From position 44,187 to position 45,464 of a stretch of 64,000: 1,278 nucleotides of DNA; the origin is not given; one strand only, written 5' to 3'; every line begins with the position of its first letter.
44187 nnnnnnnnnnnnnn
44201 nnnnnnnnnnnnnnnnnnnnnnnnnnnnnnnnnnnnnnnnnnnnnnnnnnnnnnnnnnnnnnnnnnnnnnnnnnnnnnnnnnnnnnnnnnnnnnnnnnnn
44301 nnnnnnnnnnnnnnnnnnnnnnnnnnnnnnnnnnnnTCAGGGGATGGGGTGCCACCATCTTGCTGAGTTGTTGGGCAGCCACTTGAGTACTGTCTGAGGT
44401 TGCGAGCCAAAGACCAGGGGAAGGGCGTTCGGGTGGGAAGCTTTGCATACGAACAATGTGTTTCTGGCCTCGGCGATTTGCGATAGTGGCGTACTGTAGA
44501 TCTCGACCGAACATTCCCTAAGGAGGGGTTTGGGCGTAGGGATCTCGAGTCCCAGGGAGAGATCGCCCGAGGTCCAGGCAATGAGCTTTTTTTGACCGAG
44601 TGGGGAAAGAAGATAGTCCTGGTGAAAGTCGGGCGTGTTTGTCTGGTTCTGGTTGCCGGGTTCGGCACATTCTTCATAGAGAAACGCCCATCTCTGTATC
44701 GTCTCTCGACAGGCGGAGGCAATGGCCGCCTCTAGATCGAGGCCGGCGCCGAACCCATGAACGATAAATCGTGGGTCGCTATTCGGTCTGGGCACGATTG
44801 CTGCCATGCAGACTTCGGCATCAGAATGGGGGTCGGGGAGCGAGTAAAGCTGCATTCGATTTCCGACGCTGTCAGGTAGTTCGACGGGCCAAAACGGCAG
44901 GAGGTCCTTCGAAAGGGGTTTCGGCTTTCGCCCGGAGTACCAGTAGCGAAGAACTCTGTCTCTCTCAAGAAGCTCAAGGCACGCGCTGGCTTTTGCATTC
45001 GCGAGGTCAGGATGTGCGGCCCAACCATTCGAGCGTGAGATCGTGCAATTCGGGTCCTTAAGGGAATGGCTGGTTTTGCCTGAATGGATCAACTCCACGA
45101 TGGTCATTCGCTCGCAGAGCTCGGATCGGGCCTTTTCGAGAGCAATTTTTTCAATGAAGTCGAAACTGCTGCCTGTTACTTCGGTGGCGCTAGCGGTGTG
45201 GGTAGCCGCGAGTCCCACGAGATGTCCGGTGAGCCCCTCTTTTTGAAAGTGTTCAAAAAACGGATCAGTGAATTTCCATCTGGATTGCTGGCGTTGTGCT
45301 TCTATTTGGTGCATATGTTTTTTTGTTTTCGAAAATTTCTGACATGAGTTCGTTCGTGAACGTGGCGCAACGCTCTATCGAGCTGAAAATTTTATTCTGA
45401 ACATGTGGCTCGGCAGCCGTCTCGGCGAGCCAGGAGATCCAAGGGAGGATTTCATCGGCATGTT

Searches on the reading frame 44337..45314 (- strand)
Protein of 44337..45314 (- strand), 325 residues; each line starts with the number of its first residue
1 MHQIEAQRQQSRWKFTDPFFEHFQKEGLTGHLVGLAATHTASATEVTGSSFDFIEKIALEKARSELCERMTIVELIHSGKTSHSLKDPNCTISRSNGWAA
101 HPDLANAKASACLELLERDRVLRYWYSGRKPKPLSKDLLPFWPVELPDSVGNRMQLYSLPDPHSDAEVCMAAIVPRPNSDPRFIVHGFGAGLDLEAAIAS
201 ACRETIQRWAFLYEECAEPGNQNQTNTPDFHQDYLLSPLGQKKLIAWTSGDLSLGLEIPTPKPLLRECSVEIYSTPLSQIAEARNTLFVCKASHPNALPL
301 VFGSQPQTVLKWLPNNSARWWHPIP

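Call 5: search_protein_families(library=pfam, proteins=[window:44337-45314:-], max_evalue=0.01)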
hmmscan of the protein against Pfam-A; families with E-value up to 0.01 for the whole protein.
window:44337-45314:- (325 aa): 1 family
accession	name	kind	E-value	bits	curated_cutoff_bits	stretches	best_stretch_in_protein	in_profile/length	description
PF02624.21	YcaO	-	5e-15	56.1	25.7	1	81-218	103-240/325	YcaO cyclodehydratase, ATP-ad Mg2+-binding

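Call 18: find_encoding_contigs(protein=window:44337-45314:-, flank=10000, max_places=10)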
Protein window:44337-45314:- (325 aa): 1 contig read that carries it; 1 place shown.
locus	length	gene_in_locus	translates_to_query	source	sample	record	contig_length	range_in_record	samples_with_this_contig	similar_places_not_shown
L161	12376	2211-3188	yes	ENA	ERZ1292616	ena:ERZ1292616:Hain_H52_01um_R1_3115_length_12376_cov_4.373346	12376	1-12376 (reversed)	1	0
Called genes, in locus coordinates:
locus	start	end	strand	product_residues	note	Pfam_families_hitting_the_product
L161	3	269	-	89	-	?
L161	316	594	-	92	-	-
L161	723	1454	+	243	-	-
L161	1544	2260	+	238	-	-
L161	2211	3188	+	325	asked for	PF02624:YcaO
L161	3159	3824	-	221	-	PF00072:Response_reg (weak), PF00486:Trans_reg_C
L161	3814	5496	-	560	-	PF02518:HATPase_c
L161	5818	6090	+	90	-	-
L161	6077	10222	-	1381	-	PF04997:RNA_pol_Rpb1_1, PF00623:RNA_pol_Rpb1_2, PF04983:RNA_pol_Rpb1_3, PF05000:RNA_pol_Rpb1_4, PF04998:RNA_pol_Rpb1_5, PF21668:RPOC_hybrid (faint), PF01551:Peptidase_M23 (faint), PF01333:Apocytochr_F_C (faint), +1 more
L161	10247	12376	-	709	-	?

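Call 29: find_homologous_proteins(query=window:44337-45314:-, max_evalue=0.00001)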
Query window:44337-45314:- (325 aa): 1 proteins with E <= 0.00001 among 1371 candidates.
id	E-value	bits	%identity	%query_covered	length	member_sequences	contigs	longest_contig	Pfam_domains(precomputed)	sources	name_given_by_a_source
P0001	1.8e-223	759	100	100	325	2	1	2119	PF02624.22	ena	-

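Call 42: search_protein_families(library=ncbifam, proteins=[window:44337-45314:-], max_evalue=0.1)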
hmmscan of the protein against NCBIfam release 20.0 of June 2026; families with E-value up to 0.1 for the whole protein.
window:44337-45314:- (325 aa): 3 families
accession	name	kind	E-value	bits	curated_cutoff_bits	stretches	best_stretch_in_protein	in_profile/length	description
TIGR03604.1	TOMM_cyclo_SagD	subfamily_domain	1.8e-13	50.1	219.25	1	86-232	105-252/377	thiazole/oxazole-forming peptide maturase, SagD family component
TIGR00702.1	TIGR00702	domain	0.0057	15.8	75.65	0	86-118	42-72/377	YcaO-type kinase domain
TIGR03266.1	methan_mark_1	equivalog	0.018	14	365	1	91-211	149-271/376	YcaO-related McrA-glycine thioamidation protein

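Call 73: search_protein_representatives(protein=window:44337-45314:-)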
Query: 325 residues. Proteins with E-value up to 0.001 (for the whole library): 558; up to 1e-10: 302; up to 1e-30: 5. The best 150 are listed.
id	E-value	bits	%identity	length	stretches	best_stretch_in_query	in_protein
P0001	5.8e-224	758.5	100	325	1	1-325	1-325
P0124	3.2e-64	233.4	47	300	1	11-324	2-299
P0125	2.2e-43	164.9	40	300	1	14-324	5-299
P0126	6.8e-41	156.8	38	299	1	17-324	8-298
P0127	1.2e-35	139.5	41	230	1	111-324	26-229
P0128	1.1e-26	110.1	36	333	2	92-306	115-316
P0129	3.1e-26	108.6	33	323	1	28-308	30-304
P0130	6.1e-26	107.6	37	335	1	31-324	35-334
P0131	2.8e-24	102.2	30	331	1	11-324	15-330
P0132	7.8e-23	97.4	36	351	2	91-324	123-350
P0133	1.6e-22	96.3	35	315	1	19-305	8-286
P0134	1.8e-22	96.2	37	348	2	87-307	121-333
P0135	1.8e-22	96.2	31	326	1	12-304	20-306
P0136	2.0e-22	96.0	34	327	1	32-306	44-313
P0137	3.1e-22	95.4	32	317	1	2-324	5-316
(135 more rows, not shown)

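Call 74: find_encoding_contigs(protein=P0124, flank=8000, max_places=3)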
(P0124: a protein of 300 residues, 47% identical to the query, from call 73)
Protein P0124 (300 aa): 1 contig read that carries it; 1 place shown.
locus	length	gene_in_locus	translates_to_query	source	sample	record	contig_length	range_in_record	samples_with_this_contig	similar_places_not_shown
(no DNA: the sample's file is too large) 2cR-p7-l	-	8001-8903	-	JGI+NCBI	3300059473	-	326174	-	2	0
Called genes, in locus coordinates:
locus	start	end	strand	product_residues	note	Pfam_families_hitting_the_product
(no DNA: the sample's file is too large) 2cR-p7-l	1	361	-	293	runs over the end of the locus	PF01148:CTP_transf_1, PF01864:CarS-like (weak)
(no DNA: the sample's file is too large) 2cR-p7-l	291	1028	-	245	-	PF01255:Prenyltransf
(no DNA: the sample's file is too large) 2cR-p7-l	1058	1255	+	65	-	-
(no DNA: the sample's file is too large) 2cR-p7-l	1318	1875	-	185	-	PF01765:RRF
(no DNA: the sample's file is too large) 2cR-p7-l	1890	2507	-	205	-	PF00889:EF_TS, PF25025:EF-Ts_N (weak)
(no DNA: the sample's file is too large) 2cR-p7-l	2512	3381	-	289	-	PF00318:Ribosomal_S2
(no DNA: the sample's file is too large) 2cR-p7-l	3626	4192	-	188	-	-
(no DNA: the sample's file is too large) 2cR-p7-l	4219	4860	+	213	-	-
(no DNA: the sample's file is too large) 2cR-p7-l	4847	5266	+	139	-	-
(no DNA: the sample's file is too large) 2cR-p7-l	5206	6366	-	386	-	PF16683:TGase_elicitor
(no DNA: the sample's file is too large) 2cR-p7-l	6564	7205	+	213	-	-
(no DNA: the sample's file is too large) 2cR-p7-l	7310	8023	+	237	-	-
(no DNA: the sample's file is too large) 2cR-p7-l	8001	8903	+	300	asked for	PF02624:YcaO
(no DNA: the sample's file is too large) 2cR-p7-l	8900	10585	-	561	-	PF02518:HATPase_c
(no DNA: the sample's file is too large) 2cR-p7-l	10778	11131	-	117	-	PF06170:DUF983 (weak)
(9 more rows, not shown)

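Call 75: find_encoding_contigs(protein=P0125, flank=10000, max_places=3)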
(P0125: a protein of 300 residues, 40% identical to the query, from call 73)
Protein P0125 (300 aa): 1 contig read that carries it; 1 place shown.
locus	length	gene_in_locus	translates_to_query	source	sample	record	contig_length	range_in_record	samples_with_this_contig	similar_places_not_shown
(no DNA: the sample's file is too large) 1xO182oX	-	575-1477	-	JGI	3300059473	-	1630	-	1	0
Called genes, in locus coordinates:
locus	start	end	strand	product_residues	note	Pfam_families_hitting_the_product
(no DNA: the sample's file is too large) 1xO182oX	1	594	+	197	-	?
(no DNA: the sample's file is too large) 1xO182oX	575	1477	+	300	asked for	PF02624:YcaO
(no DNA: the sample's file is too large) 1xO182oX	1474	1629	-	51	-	?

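Call 76: find_encoding_contigs(protein=P0126, flank=10000, max_places=3)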
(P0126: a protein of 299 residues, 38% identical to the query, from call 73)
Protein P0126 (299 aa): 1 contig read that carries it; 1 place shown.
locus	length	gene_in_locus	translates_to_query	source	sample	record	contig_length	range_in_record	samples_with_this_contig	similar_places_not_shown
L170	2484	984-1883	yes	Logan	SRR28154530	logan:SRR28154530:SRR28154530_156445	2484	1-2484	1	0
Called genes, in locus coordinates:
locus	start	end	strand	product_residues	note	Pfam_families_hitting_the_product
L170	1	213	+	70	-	?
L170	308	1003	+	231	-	PF14518:Haem_oxygenas_2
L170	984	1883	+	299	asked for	PF02624:YcaO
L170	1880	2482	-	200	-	?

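Call 87: find_related_loci(query=A3, collection=viral_contigs, flank=4000)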
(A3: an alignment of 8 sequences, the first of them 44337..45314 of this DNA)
Query A3 (325 aa) in viral_contigs; peptide patterns used: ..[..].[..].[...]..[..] (x = any residue, [..] = any of these).
17 stretches matched a pattern; 1 encode a relative of the query (tblastn E <= 1e-3); 1 distinct loci.
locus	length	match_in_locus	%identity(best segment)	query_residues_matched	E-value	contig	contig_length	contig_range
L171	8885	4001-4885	31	32-324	2e-27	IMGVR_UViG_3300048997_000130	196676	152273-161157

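Call 91: search_solved_structures(query=A3, max_evalue=0.001, show_alignments=1)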
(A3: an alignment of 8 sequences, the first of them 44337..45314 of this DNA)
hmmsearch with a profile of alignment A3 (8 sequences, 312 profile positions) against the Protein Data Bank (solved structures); distinct sequences matched with E-value up to 0.001: 5.
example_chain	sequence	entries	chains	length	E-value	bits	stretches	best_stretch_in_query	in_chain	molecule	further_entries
7u58_A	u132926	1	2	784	4.5e-09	39.1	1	85-197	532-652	MusD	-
4bs9_A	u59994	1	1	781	5e-08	35.6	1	89-196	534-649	TRUD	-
4v1t_A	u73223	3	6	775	1.4e-07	34.1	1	84-197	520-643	LYND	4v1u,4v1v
6ci7_A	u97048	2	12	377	3e-05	26.5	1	89-199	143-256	YcaO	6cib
6pe3_A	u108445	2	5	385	4e-05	26.1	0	90-199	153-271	Uncharacterized protein MJ1094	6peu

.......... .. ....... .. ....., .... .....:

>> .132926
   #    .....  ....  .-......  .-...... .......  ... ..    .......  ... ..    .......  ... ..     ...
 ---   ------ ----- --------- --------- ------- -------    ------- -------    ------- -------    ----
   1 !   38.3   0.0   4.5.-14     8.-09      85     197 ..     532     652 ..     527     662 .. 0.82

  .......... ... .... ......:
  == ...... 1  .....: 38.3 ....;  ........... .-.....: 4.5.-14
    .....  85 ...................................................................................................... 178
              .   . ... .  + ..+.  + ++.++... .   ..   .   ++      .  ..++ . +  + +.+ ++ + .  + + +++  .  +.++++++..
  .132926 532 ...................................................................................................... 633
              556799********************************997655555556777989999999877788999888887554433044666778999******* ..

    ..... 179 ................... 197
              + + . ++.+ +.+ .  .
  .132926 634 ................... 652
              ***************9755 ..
